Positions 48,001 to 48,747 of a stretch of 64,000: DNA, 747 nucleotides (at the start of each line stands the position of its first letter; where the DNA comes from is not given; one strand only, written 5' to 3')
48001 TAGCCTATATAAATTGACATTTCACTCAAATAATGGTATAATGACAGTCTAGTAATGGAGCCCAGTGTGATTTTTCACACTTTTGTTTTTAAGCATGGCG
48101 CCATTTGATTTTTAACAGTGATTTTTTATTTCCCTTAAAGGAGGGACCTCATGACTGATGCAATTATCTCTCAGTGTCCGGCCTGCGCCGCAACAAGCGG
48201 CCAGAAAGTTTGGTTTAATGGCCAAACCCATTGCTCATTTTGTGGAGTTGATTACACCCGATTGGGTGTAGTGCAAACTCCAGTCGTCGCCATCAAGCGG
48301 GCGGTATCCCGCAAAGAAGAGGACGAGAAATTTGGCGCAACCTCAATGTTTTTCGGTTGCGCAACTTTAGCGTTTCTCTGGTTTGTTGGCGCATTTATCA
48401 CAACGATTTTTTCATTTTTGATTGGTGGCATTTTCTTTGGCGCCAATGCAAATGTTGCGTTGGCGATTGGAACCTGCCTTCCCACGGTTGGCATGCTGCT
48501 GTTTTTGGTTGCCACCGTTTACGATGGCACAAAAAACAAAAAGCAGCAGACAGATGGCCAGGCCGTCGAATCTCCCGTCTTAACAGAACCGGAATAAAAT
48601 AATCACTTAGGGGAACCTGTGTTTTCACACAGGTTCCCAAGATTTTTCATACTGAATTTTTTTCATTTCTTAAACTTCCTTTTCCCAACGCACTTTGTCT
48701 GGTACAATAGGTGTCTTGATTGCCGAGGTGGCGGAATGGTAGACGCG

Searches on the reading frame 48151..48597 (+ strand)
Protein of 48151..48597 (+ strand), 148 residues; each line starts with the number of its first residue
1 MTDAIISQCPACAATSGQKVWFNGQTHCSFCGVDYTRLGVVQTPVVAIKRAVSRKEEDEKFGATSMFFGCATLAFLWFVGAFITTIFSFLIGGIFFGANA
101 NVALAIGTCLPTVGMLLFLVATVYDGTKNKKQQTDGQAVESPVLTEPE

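Call 61: search_protein_families(library=ncbifam, proteins=[window:48151-48597:+], max_evalue=1)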
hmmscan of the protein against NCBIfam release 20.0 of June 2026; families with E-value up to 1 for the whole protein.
window:48151-48597:+ (148 aa): 1 family
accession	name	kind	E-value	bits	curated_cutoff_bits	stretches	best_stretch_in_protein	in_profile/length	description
NF038246.1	bile_salt_MFS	equivalog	0.008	15.1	400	1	66-122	36-92/408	conjugated bile salt MFS transporter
